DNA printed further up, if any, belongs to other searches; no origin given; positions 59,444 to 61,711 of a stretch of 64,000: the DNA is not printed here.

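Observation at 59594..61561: Papain-like protease fused to MopE-type Cys-rich metal-binding repeats and a dockerin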

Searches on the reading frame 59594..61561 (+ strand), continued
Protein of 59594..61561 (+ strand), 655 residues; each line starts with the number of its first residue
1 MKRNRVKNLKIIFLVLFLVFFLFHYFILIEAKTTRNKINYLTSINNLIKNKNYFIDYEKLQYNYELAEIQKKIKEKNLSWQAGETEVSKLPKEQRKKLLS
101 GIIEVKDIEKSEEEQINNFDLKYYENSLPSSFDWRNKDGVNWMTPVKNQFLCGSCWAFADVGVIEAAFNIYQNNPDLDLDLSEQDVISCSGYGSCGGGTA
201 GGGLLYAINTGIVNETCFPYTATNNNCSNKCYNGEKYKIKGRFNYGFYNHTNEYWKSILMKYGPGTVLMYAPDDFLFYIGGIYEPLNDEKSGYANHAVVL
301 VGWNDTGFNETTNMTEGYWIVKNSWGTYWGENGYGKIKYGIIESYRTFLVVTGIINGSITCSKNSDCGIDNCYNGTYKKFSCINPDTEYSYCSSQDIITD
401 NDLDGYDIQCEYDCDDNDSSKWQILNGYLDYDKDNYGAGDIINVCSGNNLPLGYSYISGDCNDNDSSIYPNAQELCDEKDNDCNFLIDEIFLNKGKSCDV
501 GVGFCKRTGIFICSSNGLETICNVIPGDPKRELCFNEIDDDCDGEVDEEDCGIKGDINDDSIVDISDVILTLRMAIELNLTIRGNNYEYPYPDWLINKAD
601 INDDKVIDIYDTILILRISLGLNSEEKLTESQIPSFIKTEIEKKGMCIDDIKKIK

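Call 13: find_encoding_contigs(protein=P0001, flank=10000, max_places=4)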
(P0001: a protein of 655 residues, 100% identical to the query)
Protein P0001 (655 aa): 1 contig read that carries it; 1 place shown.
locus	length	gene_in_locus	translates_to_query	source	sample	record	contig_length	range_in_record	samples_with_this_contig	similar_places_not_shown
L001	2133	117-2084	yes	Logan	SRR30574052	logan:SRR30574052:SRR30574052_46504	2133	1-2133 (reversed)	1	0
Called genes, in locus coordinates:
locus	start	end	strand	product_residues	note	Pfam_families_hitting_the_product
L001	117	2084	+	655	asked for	PF00112:Peptidase_C1, PF11617:Cu-binding_MopE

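Call 53: find_related_loci(query=P0001, collection=genome_contigs, flank=10000)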
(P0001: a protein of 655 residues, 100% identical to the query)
Query P0001 (655 aa) in genome_contigs; peptide patterns used: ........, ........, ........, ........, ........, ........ (x = any residue, [..] = any of these).
209 stretches matched a pattern; 118 encode a relative of the query (tblastn E <= 1e-3); the best 80 are kept; 80 distinct loci.
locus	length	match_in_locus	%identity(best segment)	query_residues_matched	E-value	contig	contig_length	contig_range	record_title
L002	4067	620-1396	37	65-337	4e-41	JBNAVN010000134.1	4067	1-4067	MAG: bacterium isolate Kamch4342-D-MF-039 bin23.fa-134, whole genome shotgun sequence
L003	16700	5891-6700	30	62-339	2e-27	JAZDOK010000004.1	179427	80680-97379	MAG: bacterium isolate MEGAHIT-group-0.768 k141_7501135, whole genome shotgun sequence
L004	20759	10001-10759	37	408-549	3e-18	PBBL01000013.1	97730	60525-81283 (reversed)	MAG: Myxococcales bacterium isolate SP4258 MHASMcontig_3284824, whole genome shotgun sequence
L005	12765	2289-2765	48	453-549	8e-16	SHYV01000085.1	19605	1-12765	MAG: Myxococcales bacterium isolate Baikal-deep-G128 BACOMB-C13223, whole genome shotgun sequence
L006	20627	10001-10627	28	347-553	2e-15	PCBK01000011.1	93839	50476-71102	MAG: Deltaproteobacteria bacterium isolate NP119 66579, whole genome shotgun sequence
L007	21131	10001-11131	51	385-549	9e-14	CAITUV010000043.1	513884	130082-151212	MAG: uncultured Myxococcales bacterium isolate LaPlata_bin-3248 genome assembly, contig: bin-3248:43/88, whole genome sh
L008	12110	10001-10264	38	460-548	3e-13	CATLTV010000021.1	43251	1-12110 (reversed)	MAG: uncultured proteobacterium isolate SRR3960576_bin.3_MetaWRAP_v1.3_MAG genome assembly, contig: ERZ505213.146, whole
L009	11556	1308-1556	46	467-553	5e-13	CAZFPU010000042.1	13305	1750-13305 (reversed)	MAG TPA_asm: uncultured Methanosarcinales archaeon isolate binchicken_co248_65 genome assembly, contig: NODE_5783_length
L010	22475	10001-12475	46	432-549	1e-12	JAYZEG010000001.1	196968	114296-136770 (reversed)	MAG: Myxococcota bacterium isolate XB_MAG137 DB_MAG137_0001, whole genome shotgun sequence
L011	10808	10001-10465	31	453-565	2e-12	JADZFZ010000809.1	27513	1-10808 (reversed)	MAG: Deltaproteobacteria bacterium isolate SJ883 c_000000849040, whole genome shotgun sequence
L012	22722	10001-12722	34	367-549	3e-12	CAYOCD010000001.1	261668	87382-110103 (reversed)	MAG TPA_asm: uncultured Gammaproteobacteria bacterium isolate SRP272421_co1_712 genome assembly, contig: NODE_15_length_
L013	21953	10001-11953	43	446-558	4e-12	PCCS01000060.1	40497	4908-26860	MAG: Myxococcales bacterium isolate NP1036 MHASMcontig_294759, whole genome shotgun sequence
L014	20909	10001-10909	49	438-557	1e-11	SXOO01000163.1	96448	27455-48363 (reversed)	MAG: Proteobacteria bacterium isolate F1-120-MAGs227 F1-120__c496118, whole genome shotgun sequence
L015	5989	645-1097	29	420-548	1e-11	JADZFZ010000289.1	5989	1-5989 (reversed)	MAG: Deltaproteobacteria bacterium isolate SJ883 c_000000254250, whole genome shotgun sequence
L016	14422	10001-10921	36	402-549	1e-11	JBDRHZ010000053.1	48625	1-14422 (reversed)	MAG: Patescibacteria group bacterium isolate MEGAHIT-group-1.556 k141_6157968, whole genome shotgun sequence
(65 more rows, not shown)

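Call 68: find_encoding_contigs(protein=P0005, flank=10000, max_places=2)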
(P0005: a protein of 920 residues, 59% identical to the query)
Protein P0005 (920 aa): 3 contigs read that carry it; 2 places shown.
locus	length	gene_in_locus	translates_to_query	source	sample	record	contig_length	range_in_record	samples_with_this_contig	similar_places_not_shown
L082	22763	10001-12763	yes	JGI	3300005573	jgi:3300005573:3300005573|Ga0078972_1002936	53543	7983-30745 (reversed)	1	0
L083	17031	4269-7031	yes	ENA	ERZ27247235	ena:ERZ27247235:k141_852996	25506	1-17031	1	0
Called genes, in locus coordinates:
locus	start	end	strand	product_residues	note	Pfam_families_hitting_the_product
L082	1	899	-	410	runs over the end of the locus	PF01370:Epimerase, PF03435:Sacchrp_dh_NADP, PF16653:Sacchrp_dh_C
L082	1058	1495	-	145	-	PF00293:NUDIX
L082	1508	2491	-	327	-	PF01300:Sua5_yciO_yrdC, PF03481:Sua5_C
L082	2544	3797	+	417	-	PF02788:RuBisCO_large_N, PF00016:RuBisCO_large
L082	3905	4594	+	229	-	PF02732:ERCC4, PF12836:HHH_3 (faint), PF12826:HHH_2 (weak), PF14520:HHH_5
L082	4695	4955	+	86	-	-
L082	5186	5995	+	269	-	PF00491:Arginase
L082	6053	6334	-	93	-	-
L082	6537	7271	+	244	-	PF00590:TP_methylase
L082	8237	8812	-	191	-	PF13189:Cytidylate_kin2, PF13238:AAA_18, PF01202:SKI, PF13207:AAA_17 (weak), PF02224:Cytidylate_kin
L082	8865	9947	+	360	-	PF01555:N6_N4_Mtase, PF01170:UPF0020 (faint), PF01555:N6_N4_Mtase (weak)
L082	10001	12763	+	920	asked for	PF00112:Peptidase_C1, PF00404:Dockerin_1 (faint)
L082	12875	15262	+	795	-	PF00133:tRNA-synt_1, PF01406:tRNA-synt_1e (faint), PF09334:tRNA-synt_1g, PF08264:Anticodon_1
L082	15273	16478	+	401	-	PF03463:eRF1_1, PF18854:baeRF_family10, PF03464:eRF1_2, PF18859:acVLRF1, PF03465:eRF1_3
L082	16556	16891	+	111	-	-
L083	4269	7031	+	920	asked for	PF00112:Peptidase_C1, PF00404:Dockerin_1 (faint)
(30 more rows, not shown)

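Call 69: find_encoding_contigs(protein=P0002, flank=10000, max_places=2)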
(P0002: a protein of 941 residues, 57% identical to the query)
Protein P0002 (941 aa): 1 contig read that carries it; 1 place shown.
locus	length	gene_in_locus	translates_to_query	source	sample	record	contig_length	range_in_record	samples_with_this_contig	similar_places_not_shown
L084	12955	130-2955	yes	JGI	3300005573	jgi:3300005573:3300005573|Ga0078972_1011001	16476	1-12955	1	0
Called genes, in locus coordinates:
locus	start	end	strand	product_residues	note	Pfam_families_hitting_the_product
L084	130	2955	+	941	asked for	PF00112:Peptidase_C1, PF11617:Cu-binding_MopE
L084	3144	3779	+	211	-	-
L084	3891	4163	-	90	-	-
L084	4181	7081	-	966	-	PF01139:RtcB, PF14890:Intein_splicing, PF01139:RtcB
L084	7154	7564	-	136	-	PF01951:Archease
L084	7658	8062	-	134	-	-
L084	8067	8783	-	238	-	-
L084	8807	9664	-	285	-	PF00482:T2SSF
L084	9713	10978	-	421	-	PF00482:T2SSF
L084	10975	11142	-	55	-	-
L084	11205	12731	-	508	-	PF00437:T2SSE, PF27713:UCP018868 (weak)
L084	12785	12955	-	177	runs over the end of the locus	-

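Call 70: find_encoding_contigs(protein=P0003, flank=5000, max_places=2)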
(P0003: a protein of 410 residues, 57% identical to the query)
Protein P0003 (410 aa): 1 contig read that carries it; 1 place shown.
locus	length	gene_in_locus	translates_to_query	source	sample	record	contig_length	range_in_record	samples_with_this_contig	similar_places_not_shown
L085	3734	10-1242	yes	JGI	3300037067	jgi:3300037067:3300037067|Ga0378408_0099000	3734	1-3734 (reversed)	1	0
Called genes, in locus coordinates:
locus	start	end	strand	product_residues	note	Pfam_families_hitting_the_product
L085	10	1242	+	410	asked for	PF00112:Peptidase_C1, PF11617:Cu-binding_MopE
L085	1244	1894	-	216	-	PF00303:Thymidylat_synt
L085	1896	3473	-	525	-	-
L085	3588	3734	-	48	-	?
